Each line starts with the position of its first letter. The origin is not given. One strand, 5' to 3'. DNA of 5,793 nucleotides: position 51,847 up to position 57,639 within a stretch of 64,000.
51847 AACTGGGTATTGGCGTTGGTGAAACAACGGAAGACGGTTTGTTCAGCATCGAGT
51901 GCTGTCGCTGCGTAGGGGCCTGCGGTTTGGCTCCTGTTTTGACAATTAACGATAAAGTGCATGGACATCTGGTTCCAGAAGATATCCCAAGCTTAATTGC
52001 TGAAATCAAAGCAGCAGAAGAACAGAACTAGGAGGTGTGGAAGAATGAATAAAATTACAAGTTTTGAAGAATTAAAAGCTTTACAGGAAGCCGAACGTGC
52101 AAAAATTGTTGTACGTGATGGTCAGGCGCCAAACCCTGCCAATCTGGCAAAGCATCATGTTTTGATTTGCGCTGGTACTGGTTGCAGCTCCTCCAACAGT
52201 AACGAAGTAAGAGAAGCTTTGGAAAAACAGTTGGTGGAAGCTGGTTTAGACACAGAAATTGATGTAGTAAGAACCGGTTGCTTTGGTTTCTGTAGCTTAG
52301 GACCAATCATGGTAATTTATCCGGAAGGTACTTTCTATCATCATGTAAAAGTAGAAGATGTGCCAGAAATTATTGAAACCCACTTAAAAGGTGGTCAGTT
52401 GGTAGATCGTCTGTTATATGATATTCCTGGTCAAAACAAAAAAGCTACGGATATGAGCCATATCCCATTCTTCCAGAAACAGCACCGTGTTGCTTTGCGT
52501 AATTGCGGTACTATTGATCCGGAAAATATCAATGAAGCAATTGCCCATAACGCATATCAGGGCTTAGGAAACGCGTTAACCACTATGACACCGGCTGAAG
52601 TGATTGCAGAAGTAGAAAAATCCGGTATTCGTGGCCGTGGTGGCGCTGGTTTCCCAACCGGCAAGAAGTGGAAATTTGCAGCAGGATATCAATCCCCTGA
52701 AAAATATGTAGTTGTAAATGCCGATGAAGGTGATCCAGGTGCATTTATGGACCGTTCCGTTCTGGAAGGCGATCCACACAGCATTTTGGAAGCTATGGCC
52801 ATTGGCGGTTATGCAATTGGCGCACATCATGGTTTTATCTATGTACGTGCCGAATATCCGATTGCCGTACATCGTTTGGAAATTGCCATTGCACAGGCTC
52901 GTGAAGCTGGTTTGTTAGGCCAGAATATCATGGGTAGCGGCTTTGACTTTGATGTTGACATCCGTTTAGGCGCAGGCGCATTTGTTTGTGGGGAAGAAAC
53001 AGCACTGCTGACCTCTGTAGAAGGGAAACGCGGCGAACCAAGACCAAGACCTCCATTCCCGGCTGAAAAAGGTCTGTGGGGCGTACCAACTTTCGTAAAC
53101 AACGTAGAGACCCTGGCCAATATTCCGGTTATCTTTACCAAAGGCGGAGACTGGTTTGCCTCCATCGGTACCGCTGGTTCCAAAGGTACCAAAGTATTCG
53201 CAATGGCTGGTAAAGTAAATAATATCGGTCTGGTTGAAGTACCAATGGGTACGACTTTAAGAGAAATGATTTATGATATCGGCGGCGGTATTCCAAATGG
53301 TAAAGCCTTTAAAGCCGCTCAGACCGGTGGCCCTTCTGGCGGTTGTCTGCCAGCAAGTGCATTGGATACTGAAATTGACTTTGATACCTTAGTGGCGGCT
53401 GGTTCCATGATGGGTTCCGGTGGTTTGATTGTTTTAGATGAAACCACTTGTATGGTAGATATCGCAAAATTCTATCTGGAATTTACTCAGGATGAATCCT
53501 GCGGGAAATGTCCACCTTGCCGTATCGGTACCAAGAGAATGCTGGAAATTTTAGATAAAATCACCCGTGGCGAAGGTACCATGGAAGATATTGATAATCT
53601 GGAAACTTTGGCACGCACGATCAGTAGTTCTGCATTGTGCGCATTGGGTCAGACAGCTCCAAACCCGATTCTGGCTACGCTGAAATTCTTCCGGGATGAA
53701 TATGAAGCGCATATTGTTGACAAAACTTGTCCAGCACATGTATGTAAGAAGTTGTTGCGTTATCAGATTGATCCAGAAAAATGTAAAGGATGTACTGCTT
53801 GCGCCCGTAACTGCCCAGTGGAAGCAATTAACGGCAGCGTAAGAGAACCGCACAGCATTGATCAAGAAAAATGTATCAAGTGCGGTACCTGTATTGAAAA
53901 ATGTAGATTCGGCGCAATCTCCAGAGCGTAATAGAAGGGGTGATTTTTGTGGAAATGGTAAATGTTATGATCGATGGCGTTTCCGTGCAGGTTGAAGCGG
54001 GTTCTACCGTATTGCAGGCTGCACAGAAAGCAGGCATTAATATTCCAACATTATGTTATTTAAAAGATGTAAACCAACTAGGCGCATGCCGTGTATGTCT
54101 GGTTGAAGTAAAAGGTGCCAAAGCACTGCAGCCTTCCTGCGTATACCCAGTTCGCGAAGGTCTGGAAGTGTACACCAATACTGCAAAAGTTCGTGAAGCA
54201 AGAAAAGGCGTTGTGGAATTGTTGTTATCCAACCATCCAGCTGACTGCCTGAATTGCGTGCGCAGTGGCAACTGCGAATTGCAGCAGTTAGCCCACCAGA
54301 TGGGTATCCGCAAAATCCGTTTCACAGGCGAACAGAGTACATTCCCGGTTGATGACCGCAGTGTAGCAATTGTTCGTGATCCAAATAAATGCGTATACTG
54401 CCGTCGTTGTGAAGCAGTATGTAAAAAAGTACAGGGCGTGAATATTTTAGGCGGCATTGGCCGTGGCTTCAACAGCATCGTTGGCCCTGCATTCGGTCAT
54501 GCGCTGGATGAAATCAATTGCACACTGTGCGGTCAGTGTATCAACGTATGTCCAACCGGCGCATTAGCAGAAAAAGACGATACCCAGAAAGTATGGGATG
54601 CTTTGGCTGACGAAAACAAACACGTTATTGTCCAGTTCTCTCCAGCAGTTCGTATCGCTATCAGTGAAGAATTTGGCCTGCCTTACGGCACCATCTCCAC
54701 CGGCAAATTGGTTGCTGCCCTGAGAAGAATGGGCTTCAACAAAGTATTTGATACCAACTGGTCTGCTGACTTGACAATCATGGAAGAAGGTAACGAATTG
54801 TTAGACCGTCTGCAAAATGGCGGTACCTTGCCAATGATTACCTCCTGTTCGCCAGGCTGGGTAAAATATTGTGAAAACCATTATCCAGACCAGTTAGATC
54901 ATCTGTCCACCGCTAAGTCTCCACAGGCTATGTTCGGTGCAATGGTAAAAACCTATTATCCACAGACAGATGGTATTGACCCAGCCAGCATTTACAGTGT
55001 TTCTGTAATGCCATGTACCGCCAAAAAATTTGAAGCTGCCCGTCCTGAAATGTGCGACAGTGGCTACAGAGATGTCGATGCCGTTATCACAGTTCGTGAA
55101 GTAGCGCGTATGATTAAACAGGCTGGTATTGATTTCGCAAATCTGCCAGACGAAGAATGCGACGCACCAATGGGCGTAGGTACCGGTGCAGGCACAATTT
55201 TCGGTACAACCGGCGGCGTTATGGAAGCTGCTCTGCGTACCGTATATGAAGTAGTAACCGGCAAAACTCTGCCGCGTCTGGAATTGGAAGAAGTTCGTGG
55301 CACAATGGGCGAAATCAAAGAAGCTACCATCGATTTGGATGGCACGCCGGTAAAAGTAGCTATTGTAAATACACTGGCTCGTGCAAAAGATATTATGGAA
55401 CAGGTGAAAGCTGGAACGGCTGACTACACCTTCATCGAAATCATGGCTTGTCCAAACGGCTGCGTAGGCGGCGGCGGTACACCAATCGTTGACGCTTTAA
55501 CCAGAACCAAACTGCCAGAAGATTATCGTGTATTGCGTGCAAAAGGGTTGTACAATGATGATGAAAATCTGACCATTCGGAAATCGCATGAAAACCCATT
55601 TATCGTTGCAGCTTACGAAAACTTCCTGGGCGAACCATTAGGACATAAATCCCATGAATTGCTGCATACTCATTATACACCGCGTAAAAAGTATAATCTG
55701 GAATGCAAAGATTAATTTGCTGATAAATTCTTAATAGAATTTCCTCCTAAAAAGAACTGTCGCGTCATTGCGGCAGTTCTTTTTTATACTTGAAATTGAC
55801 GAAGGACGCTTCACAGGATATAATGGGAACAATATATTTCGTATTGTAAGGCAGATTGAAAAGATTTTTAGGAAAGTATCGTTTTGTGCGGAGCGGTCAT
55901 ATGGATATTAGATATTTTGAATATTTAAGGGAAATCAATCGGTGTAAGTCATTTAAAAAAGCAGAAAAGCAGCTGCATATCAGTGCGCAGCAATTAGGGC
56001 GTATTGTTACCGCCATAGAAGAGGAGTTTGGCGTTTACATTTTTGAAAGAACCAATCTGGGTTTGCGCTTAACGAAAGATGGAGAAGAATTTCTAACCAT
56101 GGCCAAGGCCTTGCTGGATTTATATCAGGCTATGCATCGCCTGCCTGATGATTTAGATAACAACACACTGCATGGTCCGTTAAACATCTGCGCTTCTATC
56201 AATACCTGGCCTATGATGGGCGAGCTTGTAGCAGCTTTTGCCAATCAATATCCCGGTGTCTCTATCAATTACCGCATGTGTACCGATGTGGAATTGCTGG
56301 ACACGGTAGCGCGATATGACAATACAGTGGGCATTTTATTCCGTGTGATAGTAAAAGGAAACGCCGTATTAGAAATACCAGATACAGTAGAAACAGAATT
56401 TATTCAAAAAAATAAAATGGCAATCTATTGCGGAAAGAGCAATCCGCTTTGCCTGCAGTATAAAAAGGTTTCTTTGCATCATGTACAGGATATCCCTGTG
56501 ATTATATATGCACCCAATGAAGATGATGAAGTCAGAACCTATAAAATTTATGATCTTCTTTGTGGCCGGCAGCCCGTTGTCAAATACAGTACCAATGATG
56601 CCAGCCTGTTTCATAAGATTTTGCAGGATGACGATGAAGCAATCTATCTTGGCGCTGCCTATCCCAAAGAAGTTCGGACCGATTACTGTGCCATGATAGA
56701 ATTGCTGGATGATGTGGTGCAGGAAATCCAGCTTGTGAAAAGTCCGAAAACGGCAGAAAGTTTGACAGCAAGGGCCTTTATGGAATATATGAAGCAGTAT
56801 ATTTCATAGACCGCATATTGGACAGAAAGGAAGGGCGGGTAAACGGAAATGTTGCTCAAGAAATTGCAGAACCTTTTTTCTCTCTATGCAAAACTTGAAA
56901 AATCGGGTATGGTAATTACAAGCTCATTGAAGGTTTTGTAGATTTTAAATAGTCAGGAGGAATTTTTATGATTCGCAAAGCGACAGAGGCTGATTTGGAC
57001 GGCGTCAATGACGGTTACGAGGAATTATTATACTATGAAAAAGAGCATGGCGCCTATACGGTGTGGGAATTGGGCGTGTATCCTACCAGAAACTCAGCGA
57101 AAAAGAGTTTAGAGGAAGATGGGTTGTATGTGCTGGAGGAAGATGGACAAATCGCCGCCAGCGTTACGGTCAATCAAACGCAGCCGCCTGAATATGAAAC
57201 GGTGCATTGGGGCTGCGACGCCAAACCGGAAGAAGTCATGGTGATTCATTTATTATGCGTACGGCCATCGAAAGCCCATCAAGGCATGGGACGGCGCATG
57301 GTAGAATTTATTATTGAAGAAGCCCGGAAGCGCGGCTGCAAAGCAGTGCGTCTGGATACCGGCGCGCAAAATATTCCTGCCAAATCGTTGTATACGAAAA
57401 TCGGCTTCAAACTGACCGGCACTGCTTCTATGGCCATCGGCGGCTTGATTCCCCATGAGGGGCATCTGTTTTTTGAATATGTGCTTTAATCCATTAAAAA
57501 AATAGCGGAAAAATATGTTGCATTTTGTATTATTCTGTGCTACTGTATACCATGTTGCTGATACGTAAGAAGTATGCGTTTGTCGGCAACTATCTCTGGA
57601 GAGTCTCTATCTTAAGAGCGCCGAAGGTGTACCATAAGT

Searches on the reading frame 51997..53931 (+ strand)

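Call 12: search_protein_families(library=pfam, proteins=[window:51997-53931:+])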
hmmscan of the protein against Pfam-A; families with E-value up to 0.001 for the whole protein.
window:51997-53931:+ (644 aa): 11 families
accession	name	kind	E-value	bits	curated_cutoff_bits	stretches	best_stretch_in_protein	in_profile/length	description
PF01512.22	Complex1_51K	-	2.2e-47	161.1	31.2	1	206-377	1-149/150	Nuo51 FMN-binding domain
PF10589.14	NADH_4Fe-4S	-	6e-35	119.4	23.5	1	488-572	1-85/85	NADH-ubiquinone oxidoreductase-F iron-sulfur binding region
PF00037.32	Fer4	-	9.1e-13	47.9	21.1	2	620-642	2-24/24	4Fe-4S binding domain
PF01257.25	2Fe-2S_thioredx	-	6.2e-10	39.5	24.8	1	50-128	63-143/145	Thioredoxin-like [2Fe-2S] ferredoxin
PF12837.12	Fer4_6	-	4.7e-08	33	25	2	590-611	3-24/24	4Fe-4S binding domain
PF13237.11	Fer4_10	-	8.3e-08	32.5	25.5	1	590-636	3-52/53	4Fe-4S dicluster domain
PF10531.15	SLBB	-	8.3e-07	29.2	27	1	401-449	2-53/55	SLBB domain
PF12838.12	Fer4_7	-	2.8e-06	28.1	27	1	595-640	1-52/52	4Fe-4S dicluster domain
PF12797.12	Fer4_2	-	4e-06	26.9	24.5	1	591-608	5-22/22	4Fe-4S binding domain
PF13187.11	Fer4_9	-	6.1e-06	26.6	27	1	595-641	1-52/52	4Fe-4S dicluster domain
PF22461.2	SLBB_2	-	0.00084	19.8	27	0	400-463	2-66/79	SLBB domain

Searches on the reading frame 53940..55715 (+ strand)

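Call 12: search_protein_families(library=pfam, proteins=[window:53940-55715:+])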
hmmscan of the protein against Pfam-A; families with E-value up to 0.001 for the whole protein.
window:53940-55715:+ (591 aa): 12 families
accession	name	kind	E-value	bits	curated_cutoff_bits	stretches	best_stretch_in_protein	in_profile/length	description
PF02906.19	Fe_hyd_lg_C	-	8.7e-100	333.8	22.1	1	227-512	1-245/245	Iron only hydrogenase large subunit, C-terminal domain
PF02256.22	Fe_hyd_SSU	-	1.5e-25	89.4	24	1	528-582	2-56/56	Iron hydrogenase small subunit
PF13510.11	Fer2_4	-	1.2e-21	76.9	22.8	1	5-81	2-81/82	2Fe-2S iron-sulfur cluster binding domain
PF10588.14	NADH-G_4Fe-4S_3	-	8e-19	67.3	27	1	88-127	1-40/40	NADH-ubiquinone oxidoreductase-G iron-sulfur binding region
PF00111.32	Fer2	-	1.1e-07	32.1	21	1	11-62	3-52/77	2Fe-2S iron-sulfur cluster binding domain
PF13237.11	Fer4_10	-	2.9e-07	30.7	25.5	1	190-216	5-33/53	4Fe-4S dicluster domain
PF22117.2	Fer4_Nqo3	-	4.1e-07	30.5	27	1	144-209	4-66/67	NADH-quinone oxidoreductase subunit 3, ferredoxin-like domain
PF12838.12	Fer4_7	-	1.9e-06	28.6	27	1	189-208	33-52/52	4Fe-4S dicluster domain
PF00037.32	Fer4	-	2.3e-06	27.6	21.1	1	190-209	4-23/24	4Fe-4S binding domain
PF13187.11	Fer4_9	-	3.9e-06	27.2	27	1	193-214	1-22/52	4Fe-4S dicluster domain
PF13484.11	Fer4_16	-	5.6e-05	24.3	30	1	193-222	1-27/66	4Fe-4S double cluster binding domain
PF12837.12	Fer4_6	-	0.00028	21.1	25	1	193-209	8-24/24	4Fe-4S binding domain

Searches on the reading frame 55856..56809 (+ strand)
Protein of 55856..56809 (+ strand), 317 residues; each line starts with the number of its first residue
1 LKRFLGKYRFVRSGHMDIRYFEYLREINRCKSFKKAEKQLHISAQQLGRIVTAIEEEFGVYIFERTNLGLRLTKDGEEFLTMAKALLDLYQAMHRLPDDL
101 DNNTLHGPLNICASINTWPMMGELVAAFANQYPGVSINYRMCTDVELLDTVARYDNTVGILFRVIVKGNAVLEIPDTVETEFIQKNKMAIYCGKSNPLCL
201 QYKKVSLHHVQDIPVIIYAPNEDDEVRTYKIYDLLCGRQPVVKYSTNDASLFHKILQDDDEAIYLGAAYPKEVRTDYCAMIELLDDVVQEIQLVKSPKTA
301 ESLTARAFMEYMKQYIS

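Call 12: search_protein_families(library=pfam, proteins=[window:55856-56809:+])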
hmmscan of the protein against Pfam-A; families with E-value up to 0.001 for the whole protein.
window:55856-56809:+ (317 aa): 2 families
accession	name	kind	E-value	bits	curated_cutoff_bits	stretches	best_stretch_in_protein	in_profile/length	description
PF00126.33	HTH_1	-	1.9e-11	44.2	26.6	1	19-77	2-60/60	Bacterial regulatory helix-turn-helix protein, lysR family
PF03466.25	LysR_substrate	-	6e-07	29.5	28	1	104-315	3-207/209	LysR substrate binding domain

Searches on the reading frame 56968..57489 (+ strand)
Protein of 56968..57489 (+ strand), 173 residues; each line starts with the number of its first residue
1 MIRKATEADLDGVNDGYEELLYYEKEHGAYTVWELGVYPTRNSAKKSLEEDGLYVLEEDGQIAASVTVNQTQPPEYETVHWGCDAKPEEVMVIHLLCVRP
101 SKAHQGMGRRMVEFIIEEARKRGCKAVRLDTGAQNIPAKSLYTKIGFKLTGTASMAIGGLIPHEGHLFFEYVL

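Call 12: search_protein_families(library=pfam, proteins=[window:56968-57489:+])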
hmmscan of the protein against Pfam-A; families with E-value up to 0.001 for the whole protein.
window:56968-57489:+ (173 aa): 6 families
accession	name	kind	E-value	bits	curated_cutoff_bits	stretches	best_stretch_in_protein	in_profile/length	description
PF00583.31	Acetyltransf_1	-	3.9e-16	59.8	20.7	1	46-147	28-116/116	Acetyltransferase (GNAT) family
PF13508.13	Acetyltransf_7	-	4.6e-11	43.4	27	1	51-148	3-83/84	Acetyltransferase (GNAT) domain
PF13673.13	Acetyltransf_10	-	7e-09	36.2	23.6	1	53-152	33-112/128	Acetyltransferase (GNAT) domain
PF08445.16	FR47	-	3.5e-08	33.8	22.1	1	92-150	23-80/86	FR47-like protein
PF13420.13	Acetyltransf_4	-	5.5e-05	23.7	24.3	1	2-152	1-139/155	Acetyltransferase (GNAT) domain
PF13527.13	Acetyltransf_9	-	0.00038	20.9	25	0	2-127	2-109/127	Acetyltransferase (GNAT) domain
